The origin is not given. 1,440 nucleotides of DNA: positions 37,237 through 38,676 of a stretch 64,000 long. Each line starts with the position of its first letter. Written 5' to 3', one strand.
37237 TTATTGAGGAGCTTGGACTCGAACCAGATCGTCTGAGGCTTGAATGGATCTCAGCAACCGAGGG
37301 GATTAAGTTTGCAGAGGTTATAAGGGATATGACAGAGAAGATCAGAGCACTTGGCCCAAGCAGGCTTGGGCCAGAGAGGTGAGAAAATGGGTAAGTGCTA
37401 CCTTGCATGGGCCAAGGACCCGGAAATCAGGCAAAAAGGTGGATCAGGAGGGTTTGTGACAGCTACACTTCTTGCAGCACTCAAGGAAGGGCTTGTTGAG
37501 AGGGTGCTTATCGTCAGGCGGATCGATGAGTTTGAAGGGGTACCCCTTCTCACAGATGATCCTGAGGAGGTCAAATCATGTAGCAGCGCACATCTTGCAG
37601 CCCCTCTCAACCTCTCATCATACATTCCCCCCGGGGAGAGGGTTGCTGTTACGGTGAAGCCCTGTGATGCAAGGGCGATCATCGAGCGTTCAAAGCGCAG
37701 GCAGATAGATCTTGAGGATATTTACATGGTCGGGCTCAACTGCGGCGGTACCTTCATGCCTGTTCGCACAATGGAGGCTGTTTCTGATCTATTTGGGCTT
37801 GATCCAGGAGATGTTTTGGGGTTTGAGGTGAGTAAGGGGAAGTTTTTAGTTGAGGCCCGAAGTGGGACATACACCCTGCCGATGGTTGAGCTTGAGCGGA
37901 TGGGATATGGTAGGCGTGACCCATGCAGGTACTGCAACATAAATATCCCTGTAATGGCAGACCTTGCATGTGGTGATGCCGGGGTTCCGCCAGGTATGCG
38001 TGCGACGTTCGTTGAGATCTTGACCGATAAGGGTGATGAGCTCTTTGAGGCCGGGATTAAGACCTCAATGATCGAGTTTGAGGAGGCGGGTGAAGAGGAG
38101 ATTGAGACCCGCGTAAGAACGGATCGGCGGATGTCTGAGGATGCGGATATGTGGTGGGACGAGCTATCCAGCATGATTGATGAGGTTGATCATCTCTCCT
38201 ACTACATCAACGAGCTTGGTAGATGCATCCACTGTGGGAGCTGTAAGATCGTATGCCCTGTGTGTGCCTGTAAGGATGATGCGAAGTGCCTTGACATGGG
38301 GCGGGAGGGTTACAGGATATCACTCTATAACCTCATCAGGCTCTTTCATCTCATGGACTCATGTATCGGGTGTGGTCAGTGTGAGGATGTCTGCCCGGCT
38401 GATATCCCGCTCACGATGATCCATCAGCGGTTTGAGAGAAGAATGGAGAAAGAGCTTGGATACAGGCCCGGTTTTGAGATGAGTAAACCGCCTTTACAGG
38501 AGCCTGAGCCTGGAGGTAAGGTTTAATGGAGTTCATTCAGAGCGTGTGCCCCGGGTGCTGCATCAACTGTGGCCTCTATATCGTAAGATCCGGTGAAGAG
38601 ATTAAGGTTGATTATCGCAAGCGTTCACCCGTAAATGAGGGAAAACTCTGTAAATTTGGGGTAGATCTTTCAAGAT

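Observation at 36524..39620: MvhD / FdhB-like / truncated, apparently non-catalytic FdhA-like module attached to the 3' end of the Fqo operon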

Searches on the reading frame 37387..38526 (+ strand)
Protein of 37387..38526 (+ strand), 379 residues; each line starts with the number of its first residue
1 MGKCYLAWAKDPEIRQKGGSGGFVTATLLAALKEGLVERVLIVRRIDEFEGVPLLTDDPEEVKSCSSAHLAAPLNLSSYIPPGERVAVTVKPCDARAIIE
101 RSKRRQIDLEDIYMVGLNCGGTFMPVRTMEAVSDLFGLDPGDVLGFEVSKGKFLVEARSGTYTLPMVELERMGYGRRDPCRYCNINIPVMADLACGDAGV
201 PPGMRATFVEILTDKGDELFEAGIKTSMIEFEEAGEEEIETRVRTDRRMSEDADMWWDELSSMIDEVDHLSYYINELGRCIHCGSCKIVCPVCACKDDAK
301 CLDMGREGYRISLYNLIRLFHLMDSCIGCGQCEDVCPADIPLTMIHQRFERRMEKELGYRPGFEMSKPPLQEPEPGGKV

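Call 4: search_protein_families(library=pfam, proteins=[window:37387-38526:+], max_evalue=0.01)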
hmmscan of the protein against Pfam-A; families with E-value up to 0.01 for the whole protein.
window:37387-38526:+ (379 aa): 15 families
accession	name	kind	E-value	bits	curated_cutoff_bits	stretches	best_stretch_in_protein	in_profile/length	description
PF04432.18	FrhB_FdhB_C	-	5.5e-28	98.2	23.3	1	84-234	2-147/150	Coenzyme F420 hydrogenase/dehydrogenase, beta subunit C terminus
PF04422.18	FrhB_FdhB_N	-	5.2e-15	55.8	22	1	4-67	1-66/78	Coenzyme F420 hydrogenase/dehydrogenase, beta subunit N-term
PF00037.32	Fer4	-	8.8e-10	38.4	21.1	2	324-339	6-21/24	4Fe-4S binding domain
PF13183.11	Fer4_8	-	2.6e-08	34.7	27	1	277-340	2-68/68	4Fe-4S dicluster domain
PF13237.11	Fer4_10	-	1.3e-07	31.9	25.5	2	275-337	4-53/53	4Fe-4S dicluster domain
PF12797.12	Fer4_2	-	2.9e-07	30.5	24.5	2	322-338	6-22/22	4Fe-4S binding domain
PF12800.12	Fer4_4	-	1.3e-06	28.7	24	1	324-338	2-16/17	4Fe-4S binding domain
PF13187.11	Fer4_9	-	1.3e-06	28.7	27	1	279-339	1-50/52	4Fe-4S dicluster domain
PF13534.11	Fer4_17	-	6.9e-06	27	22.2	1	279-340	1-60/61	4Fe-4S dicluster domain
PF12837.12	Fer4_6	-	5.4e-05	23.4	25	1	323-340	6-23/24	4Fe-4S binding domain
PF17179.9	Fer4_22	-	5.5e-05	24.4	27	0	279-310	1-32/95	4Fe-4S dicluster domain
PF12838.12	Fer4_7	-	0.0001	23.2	27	1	279-340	1-52/52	4Fe-4S dicluster domain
PF12798.12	Fer4_3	-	0.00014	22.9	27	1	326-340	1-15/15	4Fe-4S binding domain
PF13484.11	Fer4_16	-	0.0041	18.3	30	0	279-338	1-65/66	4Fe-4S double cluster binding domain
PF25160.1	LdpA_Fe-S-bd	-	0.0041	17.3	27.6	1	324-339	26-41/49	LdpA Fe-S cluster-binding domain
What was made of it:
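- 37387..38526 (+): FdhB/ElpB-like F420-binding flavoprotein with Fe-S clusters (379 aa). Pfam FrhB_FdhB_N and FrhB_FdhB_C plus Fer4 motifs (call 4).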

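Call 5: search_protein_families(library=ncbifam, proteins=[window:37387-38526:+], max_evalue=0.001)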
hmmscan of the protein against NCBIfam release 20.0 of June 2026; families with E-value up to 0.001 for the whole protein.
window:37387-38526:+ (379 aa): 34 families (the best 25 are shown)
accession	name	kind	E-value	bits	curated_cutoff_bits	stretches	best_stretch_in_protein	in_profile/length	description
NF006807.0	PRK09325.1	subfamily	1.8e-21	76.5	269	1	3-236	9-248/283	coenzyme F420-reducing hydrogenase subunit beta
NF006808.0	PRK09326.1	equivalog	3e-19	69.1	444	1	18-225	91-296/341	F420H2 dehydrogenase subunit F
NF040616.1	F420_dehyd_FpoF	exception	7.1e-19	67.9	475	1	18-225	90-295/337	F420H2 dehydrogenase subunit FpoF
TIGR03289.1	frhB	equivalog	3.6e-18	65.6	331.5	1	8-236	11-245/275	coenzyme F420 hydrogenase subunit beta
NF008369.0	PRK11168.1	equivalog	2.4e-09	36.6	278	1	276-355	9-89/401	anaerobic glycerol-3-phosphate dehydrogenase subunit C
TIGR00314.1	cdhA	equivalog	2e-08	32.5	781.3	1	264-356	385-469/784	CO dehydrogenase/acetyl-CoA synthase complex subunit alpha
NF038196.1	ferrodoxin_EFR1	subfamily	1.3e-07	31.9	75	0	319-339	179-199/242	EFR1 family ferrodoxin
NF004538.0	PRK05888.1-4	equivalog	3.8e-07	29.9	135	1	270-351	53-129/162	NADH-quinone oxidoreductase subunit NuoI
NF009053.0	PRK12387.1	subfamily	5.7e-07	29.5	204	0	273-296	68-91/180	formate hydrogenlyase complex iron-sulfur subunit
NF058577.1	FdxA_fam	equivalog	1.3e-06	28.5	65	0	323-338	6-21/52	4Fe-4S ferredoxin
TIGR01971.1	NuoI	subfamily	1.6e-06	27.7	113.05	0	323-347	41-66/121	NADH-quinone oxidoreductase, chain I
NF040833.1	sulfhyd_HydB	equivalog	4.7e-06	25.7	750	1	212-315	174-269/367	NADPH-dependent hydrogenase/sulfhydrogenase 1 subunit beta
TIGR00273.1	TIGR00273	equivalog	4.8e-06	25.7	444.8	1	276-361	291-379/432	LutB/LldF family L-lactate oxidation iron-sulfur protein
NF010590.0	PRK13984.1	equivalog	9.2e-06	24.1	946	0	318-361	42-86/611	putative oxidoreductase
NF040864.1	HgcB_ferredoxin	equivalog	1e-05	25.3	99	0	319-340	9-30/93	mercury methylation ferredoxin HgcB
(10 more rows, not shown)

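Call 7: search_solved_structures(query=window:37387-38526:+, max_evalue=0.001, show_alignments=1)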
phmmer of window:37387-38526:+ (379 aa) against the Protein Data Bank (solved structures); distinct sequences matched with E-value up to 0.001: 79 (the best 60 are shown).
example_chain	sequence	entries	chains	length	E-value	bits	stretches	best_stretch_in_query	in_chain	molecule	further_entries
9t1s_M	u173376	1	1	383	7.5e-75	255.8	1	4-370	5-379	formate dehydrogenase (coenzyme F420)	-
8rvu_E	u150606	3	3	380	1.6e-74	254.8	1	4-373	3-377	Formate dehydrogenase, beta subunit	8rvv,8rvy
7bkb_E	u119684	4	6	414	8e-72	245.9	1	3-369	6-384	Formate dehydrogenase, beta subunit (F420)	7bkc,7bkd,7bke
8riu_B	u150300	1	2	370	4.2e-15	59.2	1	7-255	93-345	Coenzyme F420 hydrogenase/dehydrogenase, beta subunit C terminus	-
3zfs_C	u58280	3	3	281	2.4e-13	53.4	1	7-233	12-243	F420-REDUCING HYDROGENASE, SUBUNIT BETA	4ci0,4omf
8rja_E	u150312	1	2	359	3.3e-13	52.9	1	20-237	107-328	Coenzyme F420 hydrogenase/dehydrogenase, beta subunit C terminus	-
6qii_B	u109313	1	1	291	2.9e-12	49.8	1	4-240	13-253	Coenzyme F420 hydrogenase subunit beta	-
6qgr_B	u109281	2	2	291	3.3e-12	49.6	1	4-239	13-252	Coenzyme F420 hydrogenase subunit beta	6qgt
9r51_B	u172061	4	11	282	3.6e-11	46.2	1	7-233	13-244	F420-reducing [NiFe]-hydrogenase from Methanothermococcus thermolithotrophicus subunit bet | F420-reducing [NiFe]-hydrogenase from Methanothermococcus thermolit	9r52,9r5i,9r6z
9tn7_A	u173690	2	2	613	2.9e-07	33.3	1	17-233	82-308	Coenzyme F420 hydrogenase/dehydrogenase beta subunit domain protein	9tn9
7npa_A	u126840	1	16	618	7.2e-06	28.8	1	107-223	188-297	Coenzyme F420-dependent sulfite reductase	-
31ox_C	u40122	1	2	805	1.1e-05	28.1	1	277-359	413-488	Acetyl-CoA decarbonylase/synthase complex subunit alpha 2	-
9sw6_H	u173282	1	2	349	1.7e-05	27.5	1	278-341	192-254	Tungsten formylmethanofuran dehydrogenase, subunit F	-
3cf4_A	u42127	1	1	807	2.3e-05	27.1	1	273-358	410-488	Acetyl-CoA decarboxylase/synthase alpha subunit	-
8qby_I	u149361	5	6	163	2.4e-05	27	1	270-353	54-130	NADH-quinone oxidoreductase subunit I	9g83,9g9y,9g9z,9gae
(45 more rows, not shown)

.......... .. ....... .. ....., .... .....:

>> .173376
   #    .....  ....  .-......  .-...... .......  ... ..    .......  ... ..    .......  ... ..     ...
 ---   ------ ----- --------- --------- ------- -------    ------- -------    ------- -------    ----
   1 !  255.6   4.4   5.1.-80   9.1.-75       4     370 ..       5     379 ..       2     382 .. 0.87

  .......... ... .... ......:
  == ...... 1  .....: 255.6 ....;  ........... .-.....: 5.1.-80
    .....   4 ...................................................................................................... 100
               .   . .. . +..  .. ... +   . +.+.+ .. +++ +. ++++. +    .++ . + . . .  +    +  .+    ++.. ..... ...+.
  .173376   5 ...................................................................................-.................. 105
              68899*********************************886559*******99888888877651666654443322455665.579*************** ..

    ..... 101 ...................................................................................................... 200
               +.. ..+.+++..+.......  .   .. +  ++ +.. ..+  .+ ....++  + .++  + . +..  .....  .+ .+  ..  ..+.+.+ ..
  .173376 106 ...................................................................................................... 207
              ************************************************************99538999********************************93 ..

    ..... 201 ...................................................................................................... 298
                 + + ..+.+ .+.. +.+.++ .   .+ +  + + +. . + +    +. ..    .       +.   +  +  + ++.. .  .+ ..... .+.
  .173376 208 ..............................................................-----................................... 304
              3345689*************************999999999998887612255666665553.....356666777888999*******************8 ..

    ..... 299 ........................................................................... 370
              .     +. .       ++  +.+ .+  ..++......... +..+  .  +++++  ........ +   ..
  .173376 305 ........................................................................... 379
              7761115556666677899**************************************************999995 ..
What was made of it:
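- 37387..38526 (+): PDB hits: FdhB 9t1s_M 7.5e-75, ElpB 8rvu_E 1.6e-74, 7bkb_E 8e-72, all nearly full length (call 7).
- On Elp electron-donor arm of HdrABC (ElpXABC): Pfam FrhB_FdhB_N and FrhB_FdhB_C plus two Fer4 motifs (calls 4, 7).
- The FdhB-like subunit is indistinguishable in score from true FdhB (call 7).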
